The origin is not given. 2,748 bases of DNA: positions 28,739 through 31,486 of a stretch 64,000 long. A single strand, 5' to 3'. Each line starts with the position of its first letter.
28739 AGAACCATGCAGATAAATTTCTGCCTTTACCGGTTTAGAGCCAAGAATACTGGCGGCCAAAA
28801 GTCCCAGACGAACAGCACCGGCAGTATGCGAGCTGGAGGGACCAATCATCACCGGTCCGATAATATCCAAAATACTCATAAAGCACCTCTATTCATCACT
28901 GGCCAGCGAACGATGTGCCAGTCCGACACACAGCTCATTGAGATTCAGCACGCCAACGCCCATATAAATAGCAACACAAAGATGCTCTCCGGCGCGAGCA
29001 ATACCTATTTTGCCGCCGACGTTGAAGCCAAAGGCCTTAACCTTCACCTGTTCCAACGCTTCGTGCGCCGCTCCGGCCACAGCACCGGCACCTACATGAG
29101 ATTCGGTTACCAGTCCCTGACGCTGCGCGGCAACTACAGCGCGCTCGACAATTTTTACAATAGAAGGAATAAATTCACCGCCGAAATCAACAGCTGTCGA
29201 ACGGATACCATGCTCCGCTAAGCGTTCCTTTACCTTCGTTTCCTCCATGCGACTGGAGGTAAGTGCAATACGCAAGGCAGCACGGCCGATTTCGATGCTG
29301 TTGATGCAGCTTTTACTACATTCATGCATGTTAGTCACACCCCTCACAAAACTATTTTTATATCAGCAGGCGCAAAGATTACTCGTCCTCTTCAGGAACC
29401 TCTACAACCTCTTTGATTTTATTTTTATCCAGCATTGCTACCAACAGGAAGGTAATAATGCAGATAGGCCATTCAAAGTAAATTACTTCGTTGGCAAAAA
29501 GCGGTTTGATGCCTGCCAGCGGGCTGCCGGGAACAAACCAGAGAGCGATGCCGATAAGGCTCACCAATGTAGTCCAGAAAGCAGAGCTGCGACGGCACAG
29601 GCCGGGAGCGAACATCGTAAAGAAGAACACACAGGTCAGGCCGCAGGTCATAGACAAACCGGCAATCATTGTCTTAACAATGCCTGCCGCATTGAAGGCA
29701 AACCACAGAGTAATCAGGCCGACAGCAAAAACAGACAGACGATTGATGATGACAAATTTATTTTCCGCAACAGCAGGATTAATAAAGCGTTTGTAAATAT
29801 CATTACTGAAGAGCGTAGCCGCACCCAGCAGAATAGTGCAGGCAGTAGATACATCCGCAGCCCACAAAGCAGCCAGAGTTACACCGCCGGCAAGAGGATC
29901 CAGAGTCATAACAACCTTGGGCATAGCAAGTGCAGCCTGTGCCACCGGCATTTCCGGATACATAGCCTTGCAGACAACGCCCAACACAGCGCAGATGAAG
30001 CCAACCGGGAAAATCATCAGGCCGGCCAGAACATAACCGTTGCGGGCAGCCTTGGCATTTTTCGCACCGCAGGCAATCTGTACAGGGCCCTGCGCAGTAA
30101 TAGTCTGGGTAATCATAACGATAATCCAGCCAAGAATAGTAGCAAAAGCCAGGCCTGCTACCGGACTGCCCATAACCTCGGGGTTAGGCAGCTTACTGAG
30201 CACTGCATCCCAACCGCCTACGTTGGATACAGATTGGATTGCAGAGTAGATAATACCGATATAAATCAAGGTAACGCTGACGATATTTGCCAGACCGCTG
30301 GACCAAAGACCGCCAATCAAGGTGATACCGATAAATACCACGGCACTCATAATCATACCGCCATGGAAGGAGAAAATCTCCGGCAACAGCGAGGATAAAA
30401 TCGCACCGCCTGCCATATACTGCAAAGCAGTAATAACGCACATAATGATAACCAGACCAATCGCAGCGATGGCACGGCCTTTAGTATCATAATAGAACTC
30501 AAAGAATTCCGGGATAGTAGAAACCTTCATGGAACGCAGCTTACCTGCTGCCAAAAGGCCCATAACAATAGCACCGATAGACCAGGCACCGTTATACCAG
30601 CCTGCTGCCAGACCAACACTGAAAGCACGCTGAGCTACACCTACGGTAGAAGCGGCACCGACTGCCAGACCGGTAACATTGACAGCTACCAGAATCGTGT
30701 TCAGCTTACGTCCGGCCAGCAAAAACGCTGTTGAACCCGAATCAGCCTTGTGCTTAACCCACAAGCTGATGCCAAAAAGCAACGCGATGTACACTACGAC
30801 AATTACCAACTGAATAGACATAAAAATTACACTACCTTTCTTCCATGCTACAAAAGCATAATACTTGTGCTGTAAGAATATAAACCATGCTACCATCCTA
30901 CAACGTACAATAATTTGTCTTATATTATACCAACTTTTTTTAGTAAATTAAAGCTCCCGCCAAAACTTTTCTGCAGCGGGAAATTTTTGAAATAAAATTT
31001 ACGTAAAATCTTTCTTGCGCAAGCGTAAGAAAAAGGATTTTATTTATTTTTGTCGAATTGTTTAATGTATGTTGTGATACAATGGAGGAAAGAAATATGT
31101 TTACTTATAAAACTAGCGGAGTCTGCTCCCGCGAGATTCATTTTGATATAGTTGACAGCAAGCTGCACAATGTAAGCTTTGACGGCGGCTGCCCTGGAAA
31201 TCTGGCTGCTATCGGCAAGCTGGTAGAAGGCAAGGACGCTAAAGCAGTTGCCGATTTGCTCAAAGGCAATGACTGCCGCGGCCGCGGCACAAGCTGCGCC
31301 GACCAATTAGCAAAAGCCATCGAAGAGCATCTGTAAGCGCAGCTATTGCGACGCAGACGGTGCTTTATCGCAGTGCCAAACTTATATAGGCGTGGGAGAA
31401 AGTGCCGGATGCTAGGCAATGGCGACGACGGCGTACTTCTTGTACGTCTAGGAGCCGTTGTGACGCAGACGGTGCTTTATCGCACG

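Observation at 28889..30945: HutP-family RNA-binding regulator embedded in an L-serine utilisation operon, with repeated UAG motifs in the operon leader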

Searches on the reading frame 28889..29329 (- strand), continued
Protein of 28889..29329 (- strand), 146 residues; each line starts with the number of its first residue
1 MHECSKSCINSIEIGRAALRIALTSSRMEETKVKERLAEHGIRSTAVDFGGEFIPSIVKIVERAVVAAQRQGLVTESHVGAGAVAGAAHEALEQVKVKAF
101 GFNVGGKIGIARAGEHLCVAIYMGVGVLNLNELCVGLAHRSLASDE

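Call 49: find_encoding_contigs(protein=P0134, flank=4000, max_places=3)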
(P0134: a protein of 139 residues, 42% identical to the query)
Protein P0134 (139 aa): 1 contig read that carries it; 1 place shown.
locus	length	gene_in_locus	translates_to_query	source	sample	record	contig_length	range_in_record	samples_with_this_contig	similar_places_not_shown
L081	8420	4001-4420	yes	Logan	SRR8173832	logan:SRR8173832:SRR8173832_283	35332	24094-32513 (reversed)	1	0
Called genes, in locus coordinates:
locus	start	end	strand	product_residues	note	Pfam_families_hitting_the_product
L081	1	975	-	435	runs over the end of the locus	PF13638:PIN_4, PF13245:AAA_19 (faint), PF02562:PhoH, PF13604:AAA_30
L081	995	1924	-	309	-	PF00890:FAD_binding_2 (weak), PF01266:DAO (faint), PF01946:Thi4 (weak), PF03486:HI0933_like (faint), PF07992:Pyr_redox_2, PF13738:Pyr_redox_3, PF00070:Pyr_redox (weak)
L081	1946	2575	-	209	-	PF00753:Lactamase_B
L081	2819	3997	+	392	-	PF00390:malic, PF03949:Malic_M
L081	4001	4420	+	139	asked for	PF09021:HutP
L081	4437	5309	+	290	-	PF12974:Phosphonate-bd, PF09084:NMT1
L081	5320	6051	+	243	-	PF02463:SMC_N (faint), PF13175:AAA_15 (weak), PF00005:ABC_tran, PF13304:AAA_21 (faint)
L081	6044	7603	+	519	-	PF00528:BPD_transp_1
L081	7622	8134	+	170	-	PF00857:Isochorismatase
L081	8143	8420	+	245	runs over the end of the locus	PF03883:H2O2_YaaD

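Call 50: find_encoding_contigs(protein=P0148, flank=4000, max_places=3)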
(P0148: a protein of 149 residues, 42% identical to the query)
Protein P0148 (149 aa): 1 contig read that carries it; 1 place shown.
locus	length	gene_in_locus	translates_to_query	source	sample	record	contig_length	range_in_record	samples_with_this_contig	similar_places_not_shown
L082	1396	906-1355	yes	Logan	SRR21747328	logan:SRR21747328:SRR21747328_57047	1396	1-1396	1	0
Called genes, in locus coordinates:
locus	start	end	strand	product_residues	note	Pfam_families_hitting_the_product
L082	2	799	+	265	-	?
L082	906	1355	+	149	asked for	PF09021:HutP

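Call 51: find_encoding_contigs(protein=P0139, flank=4000, max_places=2)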
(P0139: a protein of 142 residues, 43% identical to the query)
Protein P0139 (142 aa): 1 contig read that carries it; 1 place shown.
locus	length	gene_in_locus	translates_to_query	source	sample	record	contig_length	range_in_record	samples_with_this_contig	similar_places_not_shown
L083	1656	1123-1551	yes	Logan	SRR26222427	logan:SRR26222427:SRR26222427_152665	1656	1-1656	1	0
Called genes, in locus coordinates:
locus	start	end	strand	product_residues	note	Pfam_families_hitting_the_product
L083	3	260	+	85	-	?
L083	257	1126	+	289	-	PF01418:HTH_6, PF01380:SIS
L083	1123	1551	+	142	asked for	PF09021:HutP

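Call 52: find_encoding_contigs(protein=P0143, flank=4000, max_places=2)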
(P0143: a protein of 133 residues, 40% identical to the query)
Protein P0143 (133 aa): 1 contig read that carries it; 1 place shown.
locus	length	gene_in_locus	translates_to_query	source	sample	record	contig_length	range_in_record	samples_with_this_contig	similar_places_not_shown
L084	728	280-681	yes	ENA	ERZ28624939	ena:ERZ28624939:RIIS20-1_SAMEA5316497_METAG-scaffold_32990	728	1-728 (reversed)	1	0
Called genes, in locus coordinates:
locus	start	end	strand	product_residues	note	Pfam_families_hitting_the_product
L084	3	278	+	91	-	?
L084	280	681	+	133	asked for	PF09021:HutP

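Call 53: find_encoding_contigs(protein=P0161, flank=4000, max_places=2)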
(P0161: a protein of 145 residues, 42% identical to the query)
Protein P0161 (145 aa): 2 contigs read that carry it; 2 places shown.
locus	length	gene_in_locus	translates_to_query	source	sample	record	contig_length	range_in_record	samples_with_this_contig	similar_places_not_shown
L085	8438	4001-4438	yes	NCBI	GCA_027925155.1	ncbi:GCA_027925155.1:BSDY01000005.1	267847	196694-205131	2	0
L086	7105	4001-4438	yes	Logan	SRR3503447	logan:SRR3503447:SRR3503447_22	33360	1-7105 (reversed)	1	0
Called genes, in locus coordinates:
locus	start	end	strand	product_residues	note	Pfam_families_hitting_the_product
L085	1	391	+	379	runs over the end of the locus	PF08486:SpoIID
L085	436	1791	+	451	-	PF01171:ATP_bind_3, PF11734:TilS_C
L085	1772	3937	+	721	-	PF06068:TIP49 (faint), PF06480:FtsH_ext (weak), PF00004:AAA, PF17862:AAA_lid_3, PF01434:Peptidase_M41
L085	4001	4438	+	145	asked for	PF09021:HutP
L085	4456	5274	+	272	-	PF00702:Hydrolase, PF08282:Hydrolase_3, PF12710:HAD (faint), PF05116:S6PP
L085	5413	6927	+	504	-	PF07693:KAP_NTPase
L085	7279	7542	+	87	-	PF00312:Ribosomal_S15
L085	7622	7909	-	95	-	-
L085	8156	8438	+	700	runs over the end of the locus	PF01138:RNase_PH, PF03725:RNase_PH_C, PF03726:PNPase, PF01138:RNase_PH, PF00013:KH_1, PF00575:S1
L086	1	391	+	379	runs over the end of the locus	PF08486:SpoIID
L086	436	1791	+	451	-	PF01171:ATP_bind_3, PF11734:TilS_C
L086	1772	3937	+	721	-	PF06068:TIP49 (faint), PF06480:FtsH_ext (weak), PF00004:AAA, PF17862:AAA_lid_3, PF01434:Peptidase_M41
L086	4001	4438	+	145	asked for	PF09021:HutP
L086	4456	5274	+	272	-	PF00702:Hydrolase, PF08282:Hydrolase_3, PF12710:HAD (faint), PF05116:S6PP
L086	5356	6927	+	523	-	PF07693:KAP_NTPase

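Call 54: find_encoding_contigs(protein=P0127, flank=4000, max_places=2)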
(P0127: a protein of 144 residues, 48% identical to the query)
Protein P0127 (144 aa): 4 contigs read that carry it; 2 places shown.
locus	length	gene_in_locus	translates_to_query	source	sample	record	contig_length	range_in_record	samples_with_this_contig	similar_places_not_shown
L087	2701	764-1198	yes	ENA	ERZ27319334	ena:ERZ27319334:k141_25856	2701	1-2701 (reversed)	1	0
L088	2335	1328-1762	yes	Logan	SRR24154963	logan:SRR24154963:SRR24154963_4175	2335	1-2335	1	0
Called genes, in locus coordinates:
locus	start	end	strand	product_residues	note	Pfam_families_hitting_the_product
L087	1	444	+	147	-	?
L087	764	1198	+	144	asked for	PF09021:HutP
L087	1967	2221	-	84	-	-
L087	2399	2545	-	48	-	-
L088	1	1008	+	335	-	?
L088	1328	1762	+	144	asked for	PF09021:HutP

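Call 72: find_related_loci(query=A6, collection=metagenome_contigs, flank=2500)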
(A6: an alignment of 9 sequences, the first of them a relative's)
Query A6 (472 aa) in metagenome_contigs; peptide patterns used: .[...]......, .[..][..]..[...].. (x = any residue, [..] = any of these).
600 stretches matched a pattern (row limit reached: there are more); 369 encode a relative of the query (tblastn E <= 1e-3); the best 80 are kept; 80 distinct loci.
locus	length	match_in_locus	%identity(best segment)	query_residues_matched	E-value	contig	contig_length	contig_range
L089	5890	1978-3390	84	1-472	0e+0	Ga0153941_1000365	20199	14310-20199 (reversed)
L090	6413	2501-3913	84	1-472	0e+0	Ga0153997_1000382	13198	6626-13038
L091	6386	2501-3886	86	1-462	0e+0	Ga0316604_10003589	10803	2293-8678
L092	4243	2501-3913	86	1-471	0e+0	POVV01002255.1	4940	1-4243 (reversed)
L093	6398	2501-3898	86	1-466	0e+0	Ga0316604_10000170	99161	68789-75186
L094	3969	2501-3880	78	1-460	0e+0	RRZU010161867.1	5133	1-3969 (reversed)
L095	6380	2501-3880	78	1-460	0e+0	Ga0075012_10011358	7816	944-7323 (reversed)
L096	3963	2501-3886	79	1-462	0e+0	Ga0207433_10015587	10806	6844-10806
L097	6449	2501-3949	76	1-472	0e+0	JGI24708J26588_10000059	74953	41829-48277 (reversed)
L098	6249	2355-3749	76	1-464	0e+0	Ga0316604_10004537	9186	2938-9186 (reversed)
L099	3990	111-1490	75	1-460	0e+0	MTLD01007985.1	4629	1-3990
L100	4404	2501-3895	76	1-464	0e+0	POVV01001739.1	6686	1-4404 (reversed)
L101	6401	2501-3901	70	1-472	0e+0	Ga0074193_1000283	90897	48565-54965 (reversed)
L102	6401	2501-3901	70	1-472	0e+0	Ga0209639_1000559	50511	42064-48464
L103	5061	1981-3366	76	1-462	0e+0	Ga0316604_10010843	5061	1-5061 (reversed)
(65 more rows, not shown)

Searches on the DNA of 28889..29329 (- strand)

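Call 63: search_rna_families(sources=[L016, L020, L037, L047, L057, L061, L063, L065, L035, L054], threshold=gathering)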
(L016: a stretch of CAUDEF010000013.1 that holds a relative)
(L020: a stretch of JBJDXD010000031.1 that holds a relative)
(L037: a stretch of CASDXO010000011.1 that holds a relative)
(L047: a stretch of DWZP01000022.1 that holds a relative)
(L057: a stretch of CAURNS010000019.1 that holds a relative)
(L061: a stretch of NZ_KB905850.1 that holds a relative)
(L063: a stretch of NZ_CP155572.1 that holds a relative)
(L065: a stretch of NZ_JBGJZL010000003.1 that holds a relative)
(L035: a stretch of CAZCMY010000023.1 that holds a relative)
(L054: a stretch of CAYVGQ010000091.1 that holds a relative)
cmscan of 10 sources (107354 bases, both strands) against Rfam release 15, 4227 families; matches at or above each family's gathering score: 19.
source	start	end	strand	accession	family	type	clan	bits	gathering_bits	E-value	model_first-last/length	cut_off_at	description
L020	5501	5573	+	RF00005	tRNA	Gene; tRNA;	CL00001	71.8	29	1.7e-13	1-71/71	no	tRNA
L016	8695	8767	+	RF00005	tRNA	Gene; tRNA;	CL00001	68.6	29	1.3e-12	1-71/71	no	tRNA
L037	8692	8764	+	RF00005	tRNA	Gene; tRNA;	CL00001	68.6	29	1.3e-12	1-71/71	no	tRNA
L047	4636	4708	+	RF00005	tRNA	Gene; tRNA;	CL00001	68.6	29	1.3e-12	1-71/71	no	tRNA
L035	5732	5804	+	RF00005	tRNA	Gene; tRNA;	CL00001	68.6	29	1.3e-12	1-71/71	no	tRNA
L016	8616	8688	+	RF00005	tRNA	Gene; tRNA;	CL00001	64.4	29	1.8e-11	1-71/71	no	tRNA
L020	5423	5495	+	RF00005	tRNA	Gene; tRNA;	CL00001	64.4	29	1.8e-11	1-71/71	no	tRNA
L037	8613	8685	+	RF00005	tRNA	Gene; tRNA;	CL00001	64.4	29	1.8e-11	1-71/71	no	tRNA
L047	4552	4624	+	RF00005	tRNA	Gene; tRNA;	CL00001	64.4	29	1.8e-11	1-71/71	no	tRNA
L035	5653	5725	+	RF00005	tRNA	Gene; tRNA;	CL00001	60.4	29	2.3e-10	1-71/71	no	tRNA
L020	5302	5374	+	RF00005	tRNA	Gene; tRNA;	CL00001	59.8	29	3.4e-10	1-71/71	no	tRNA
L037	8523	8595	+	RF00005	tRNA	Gene; tRNA;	CL00001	59.8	29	3.4e-10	1-71/71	no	tRNA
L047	4470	4542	+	RF00005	tRNA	Gene; tRNA;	CL00001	59.8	29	3.4e-10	1-71/71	no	tRNA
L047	6435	6515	+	RF00005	tRNA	Gene; tRNA;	CL00001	56.9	29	2.1e-09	1-71/71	no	tRNA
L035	5848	5929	+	RF00005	tRNA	Gene; tRNA;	CL00001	56.7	29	2.5e-09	1-71/71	no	tRNA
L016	8519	8591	+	RF00005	tRNA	Gene; tRNA;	CL00001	56.5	29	2.7e-09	1-71/71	no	tRNA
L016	8874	8954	+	RF00005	tRNA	Gene; tRNA;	CL00001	56.3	29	3e-09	1-71/71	no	tRNA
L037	8906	8986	+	RF00005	tRNA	Gene; tRNA;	CL00001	55.9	29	4.1e-09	1-71/71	no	tRNA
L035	5552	5625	+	RF00005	tRNA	Gene; tRNA;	CL00001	54.5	29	9.6e-09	1-71/71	no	tRNA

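Call 64: search_rna_families(source=L057, start=4300, end=4650, threshold=evalue, max_evalue=10)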
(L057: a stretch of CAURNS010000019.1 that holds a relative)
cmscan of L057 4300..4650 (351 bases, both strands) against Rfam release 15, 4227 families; matches with E-value up to 10: 4.
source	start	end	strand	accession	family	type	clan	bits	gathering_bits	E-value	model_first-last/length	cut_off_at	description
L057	4539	4587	-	RF04273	MIR827_2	Gene; miRNA;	CL00143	16.4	67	4.8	1-89/89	no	MIR827_2 microRNA precursor family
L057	4375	4424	-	RF00592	SNORD78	Gene; snRNA; snoRNA; CD-box;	CL00051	16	38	2.4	1-65/65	no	Small nucleolar RNA SNORD78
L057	4490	4551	+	RF03266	mir-2943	Gene; miRNA;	-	14.9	76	6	1-71/71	no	mir-2943 microRNA precursor family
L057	4478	4588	+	RF01219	snoR100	Gene; snRNA; snoRNA; HACA-box;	-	13.8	50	5.4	1-116/116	no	Small nucleolar RNA snoR100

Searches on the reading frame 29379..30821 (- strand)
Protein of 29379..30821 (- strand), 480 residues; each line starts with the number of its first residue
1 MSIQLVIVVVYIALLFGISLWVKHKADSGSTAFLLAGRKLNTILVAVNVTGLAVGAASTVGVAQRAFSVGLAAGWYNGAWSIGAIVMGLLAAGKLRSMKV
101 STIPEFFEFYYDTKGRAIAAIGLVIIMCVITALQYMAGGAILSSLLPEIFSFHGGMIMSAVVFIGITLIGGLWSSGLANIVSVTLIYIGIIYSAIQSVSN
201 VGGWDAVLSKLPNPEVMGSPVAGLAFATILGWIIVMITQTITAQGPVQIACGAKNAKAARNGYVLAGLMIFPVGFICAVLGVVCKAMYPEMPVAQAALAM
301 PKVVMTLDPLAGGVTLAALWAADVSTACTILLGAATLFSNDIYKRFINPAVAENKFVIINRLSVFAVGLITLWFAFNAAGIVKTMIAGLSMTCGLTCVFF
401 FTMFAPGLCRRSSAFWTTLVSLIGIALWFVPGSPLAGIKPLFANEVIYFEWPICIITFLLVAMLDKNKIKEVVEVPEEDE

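Call 3: search_protein_families(library=pfam, proteins=[window:29379-30821:-], max_evalue=0.01)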
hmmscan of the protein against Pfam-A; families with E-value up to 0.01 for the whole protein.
window:29379-30821:- (480 aa): 1 family
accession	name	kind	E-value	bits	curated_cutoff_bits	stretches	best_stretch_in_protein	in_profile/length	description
PF00474.23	SSF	-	1.1e-23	84.3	22.8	1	33-419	1-404/406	Sodium:solute symporter family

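Call 6: search_protein_families(library=ncbifam, proteins=[window:29379-30821:-], max_evalue=0.001)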
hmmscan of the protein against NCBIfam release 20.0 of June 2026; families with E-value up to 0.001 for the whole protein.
window:29379-30821:- (480 aa): 7 families
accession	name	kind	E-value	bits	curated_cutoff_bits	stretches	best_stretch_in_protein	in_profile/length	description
TIGR00813.1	sss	superfamily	2.7e-32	112.3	184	1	33-419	1-409/411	sodium/solute symporter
NF007790.0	PRK10484.1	equivalog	2.3e-23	82.8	401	1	2-439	3-458/527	solute:sodium symporter family transporter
TIGR02121.1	Na_Pro_sym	equivalog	3.9e-20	72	515.5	1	5-436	4-440/488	sodium/proline symporter PutP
TIGR02119.1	panF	equivalog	9e-18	64.5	328.05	1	6-464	5-467/471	sodium/pantothenate symporter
TIGR03648.1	Na_symport_lg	subfamily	2.6e-14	52.6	320.75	2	5-182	2-175/547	VC_2705 family sodium/solute symporter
NF011948.0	PRK15419.1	equivalog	5.1e-09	35.5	955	1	5-425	8-441/502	sodium/proline symporter PutP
NF046076.1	monocarbox_MctP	equivalog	0.00019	20.2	625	1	5-401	6-406/481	monocarboxylate uptake permease MctP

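Call 78: search_solved_structures(query=window:29382-30821:-, max_evalue=0.001)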
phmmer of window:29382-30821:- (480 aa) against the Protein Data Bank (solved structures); distinct sequences matched with E-value up to 0.001: 9.
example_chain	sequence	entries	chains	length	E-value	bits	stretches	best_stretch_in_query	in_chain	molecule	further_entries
2xq2_A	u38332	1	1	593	8e-14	54.8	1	3-419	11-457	SODIUM/GLUCOSE COTRANSPORTER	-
3dh4_A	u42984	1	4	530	2.3e-09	40.1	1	36-421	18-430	Sodium/glucose cotransporter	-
8j74_A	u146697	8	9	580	2.9e-08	36.4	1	6-442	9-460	High affinity choline transporter 1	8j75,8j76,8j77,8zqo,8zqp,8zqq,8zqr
9bfi_A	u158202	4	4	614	3.5e-08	36.2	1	6-442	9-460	High affinity choline transporter 1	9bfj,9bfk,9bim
2xq2_B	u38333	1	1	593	1.9e-07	33.8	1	50-420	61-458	SODIUM/GLUCOSE COTRANSPORTER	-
9rws_A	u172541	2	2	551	1.9e-07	33.8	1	5-439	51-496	Solute carrier family 5 (High affinity choline transporter), member 7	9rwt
7sla_A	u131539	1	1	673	1.6e-06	30.7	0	229-425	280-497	Sodium/glucose cotransporter 1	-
7sl8_A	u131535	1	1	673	1.6e-06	30.7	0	229-425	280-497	Sodium/glucose cotransporter 1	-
7wmv_A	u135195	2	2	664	6.6e-05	25.4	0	229-427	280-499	Sodium/glucose cotransporter 1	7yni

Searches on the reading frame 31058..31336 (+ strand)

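Call 3: search_protein_families(library=pfam, proteins=[window:31058-31336:+], max_evalue=0.01)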
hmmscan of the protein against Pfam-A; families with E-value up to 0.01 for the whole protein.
window:31058-31336:+ (92 aa): 1 family
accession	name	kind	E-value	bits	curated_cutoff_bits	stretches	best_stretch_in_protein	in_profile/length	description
PF12637.14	TSCPD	-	7.9e-26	90.6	22.8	1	16-92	2-88/88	TSCPD domain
